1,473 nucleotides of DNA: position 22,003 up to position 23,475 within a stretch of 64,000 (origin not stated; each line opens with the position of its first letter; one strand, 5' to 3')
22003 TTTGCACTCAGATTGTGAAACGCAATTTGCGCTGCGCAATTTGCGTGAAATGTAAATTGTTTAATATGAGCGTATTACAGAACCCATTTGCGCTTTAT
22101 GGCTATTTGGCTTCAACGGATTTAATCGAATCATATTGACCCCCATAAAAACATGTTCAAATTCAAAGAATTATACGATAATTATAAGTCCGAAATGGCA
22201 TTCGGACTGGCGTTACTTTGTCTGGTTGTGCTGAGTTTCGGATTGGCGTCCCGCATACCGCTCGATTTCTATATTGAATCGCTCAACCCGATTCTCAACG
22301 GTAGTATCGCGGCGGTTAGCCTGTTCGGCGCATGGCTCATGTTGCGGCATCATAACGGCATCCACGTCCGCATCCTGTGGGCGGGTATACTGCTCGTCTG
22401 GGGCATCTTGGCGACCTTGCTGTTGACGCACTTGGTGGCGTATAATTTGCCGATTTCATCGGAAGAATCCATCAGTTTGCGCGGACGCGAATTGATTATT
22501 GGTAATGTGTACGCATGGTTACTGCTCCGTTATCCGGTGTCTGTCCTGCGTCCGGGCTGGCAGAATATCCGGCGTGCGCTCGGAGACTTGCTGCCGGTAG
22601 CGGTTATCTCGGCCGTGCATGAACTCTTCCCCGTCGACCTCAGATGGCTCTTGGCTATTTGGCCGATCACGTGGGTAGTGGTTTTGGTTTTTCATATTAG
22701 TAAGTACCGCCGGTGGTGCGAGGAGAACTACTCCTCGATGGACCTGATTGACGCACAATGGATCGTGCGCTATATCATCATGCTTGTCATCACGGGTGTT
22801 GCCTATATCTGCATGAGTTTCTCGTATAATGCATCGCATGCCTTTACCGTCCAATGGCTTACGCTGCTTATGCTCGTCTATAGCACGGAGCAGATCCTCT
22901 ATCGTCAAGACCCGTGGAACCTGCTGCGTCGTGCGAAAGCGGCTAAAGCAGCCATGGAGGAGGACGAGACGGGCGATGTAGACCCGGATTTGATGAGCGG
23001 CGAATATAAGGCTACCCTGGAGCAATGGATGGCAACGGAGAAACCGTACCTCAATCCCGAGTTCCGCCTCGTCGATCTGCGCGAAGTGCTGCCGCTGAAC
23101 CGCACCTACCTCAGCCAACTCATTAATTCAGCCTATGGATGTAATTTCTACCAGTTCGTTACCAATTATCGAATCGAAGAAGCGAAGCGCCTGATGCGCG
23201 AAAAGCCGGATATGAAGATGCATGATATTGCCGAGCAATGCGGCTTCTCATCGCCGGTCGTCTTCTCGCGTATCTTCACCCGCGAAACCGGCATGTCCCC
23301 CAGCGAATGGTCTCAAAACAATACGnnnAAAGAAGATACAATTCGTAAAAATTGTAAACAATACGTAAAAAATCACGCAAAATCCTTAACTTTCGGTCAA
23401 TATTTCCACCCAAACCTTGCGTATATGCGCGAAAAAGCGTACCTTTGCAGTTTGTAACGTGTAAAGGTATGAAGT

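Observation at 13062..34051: Two tandem modules of giant secreted protein plus ATGA-coupled small anchored partner, separated by a membrane-embedded AraC regulator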

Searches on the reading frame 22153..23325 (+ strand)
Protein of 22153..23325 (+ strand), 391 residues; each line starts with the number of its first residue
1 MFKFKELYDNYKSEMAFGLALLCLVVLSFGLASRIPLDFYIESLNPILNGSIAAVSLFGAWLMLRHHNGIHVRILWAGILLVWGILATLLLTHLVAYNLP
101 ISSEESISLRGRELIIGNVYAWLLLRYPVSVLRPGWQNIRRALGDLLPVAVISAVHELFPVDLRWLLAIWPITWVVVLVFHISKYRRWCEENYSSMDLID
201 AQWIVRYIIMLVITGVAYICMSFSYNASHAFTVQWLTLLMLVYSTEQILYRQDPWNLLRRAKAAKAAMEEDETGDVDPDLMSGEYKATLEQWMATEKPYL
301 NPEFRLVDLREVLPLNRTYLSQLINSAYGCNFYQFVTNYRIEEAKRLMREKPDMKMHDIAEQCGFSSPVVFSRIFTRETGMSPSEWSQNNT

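Call 8: search_protein_families(library=pfam, proteins=[window:22153-23325:+], max_evalue=0.01)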
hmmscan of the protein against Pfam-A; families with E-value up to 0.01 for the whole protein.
window:22153-23325:+ (391 aa): 2 families
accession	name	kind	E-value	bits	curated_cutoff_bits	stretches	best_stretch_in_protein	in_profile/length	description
PF12833.13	HTH_18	-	1.1e-19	70.9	33.6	1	313-388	5-79/80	Helix-turn-helix domain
PF00165.29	HTH_AraC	-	1.4e-09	38.3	26.6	1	353-386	8-40/42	Bacterial regulatory helix-turn-helix proteins, AraC family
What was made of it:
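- On AraC/XylS transcription regulators (22153-23328): PF12833 E 1.1e-19 (70.9 bits, cut-off 33.6); PF00165 E 1.4e-9 (call 8).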

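Call 9: search_protein_families(library=ncbifam, proteins=[window:22153-23325:+], max_evalue=0.01)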
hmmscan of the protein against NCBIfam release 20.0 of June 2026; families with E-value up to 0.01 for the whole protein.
window:22153-23325:+ (391 aa): 25 families
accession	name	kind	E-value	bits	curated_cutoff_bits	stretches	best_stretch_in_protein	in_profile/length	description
NF010026.0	PRK13501.1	equivalog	7.4e-11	41.7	363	1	293-389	182-277/290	HTH-type transcriptional activator RhaR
NF049932.1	TranspRegBtr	equivalog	9.9e-11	40.8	900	1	320-386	197-262/531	bacillibactin transport transcriptional regulator Btr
NF007860.0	PRK10572.1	equivalog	1.1e-10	40.9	208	1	300-389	196-284/292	arabinose operon transcriptional regulator AraC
NF047455.1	TF_Staph_AryK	equivalog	4.3e-10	38.5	850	1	301-389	171-258/759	transcriptional regulator AryK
NF010027.0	PRK13502.1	equivalog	1.5e-09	37.7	384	1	320-387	209-275/282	HTH-type transcriptional activator RhaR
NF010025.2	PRK13500.1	equivalog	3.5e-09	36.6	525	1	317-389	206-277/282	HTH-type transcriptional activator RhaR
NF047788.1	TransRegPocR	equivalog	6.5e-09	35.5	500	1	301-389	203-290/296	transcriptional regulator PocR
TIGR04094.1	adjacent_YSIRK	equivalog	1.4e-08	34.1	200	1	304-386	302-382/383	YSIRK-targeted surface antigen transcriptional regulator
NF049968.1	QhpR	equivalog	3.4e-08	33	250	1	329-386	227-283/284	AraC-like transcriptional regulator QhpR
NF006902.0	PRK09393.1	equivalog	9.9e-07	28.2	425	1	297-388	230-320/327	transcriptional regulator FtrA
NF012144.2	ramA_TF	equivalog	1.6e-06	28.5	180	1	301-390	19-107/108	RamA family antibiotic efflux transcriptional regulator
NF010028.0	PRK13503.1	equivalog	2.6e-06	27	288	1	320-389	204-272/278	HTH-type transcriptional activator RhaS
NF007693.0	PRK10371.1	equivalog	7e-06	25.4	253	1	305-387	216-297/309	transcriptional regulator MelR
TIGR02297.1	HpaA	equivalog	9.3e-06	25.1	274.65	1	306-388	205-286/287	4-hydroxyphenylacetate catabolism regulatory protein HpaA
NF050186.1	TransRegGliRPseudo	equivalog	2.4e-05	23.8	570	1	328-389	276-336/338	AraC family transcriptional regulator GliR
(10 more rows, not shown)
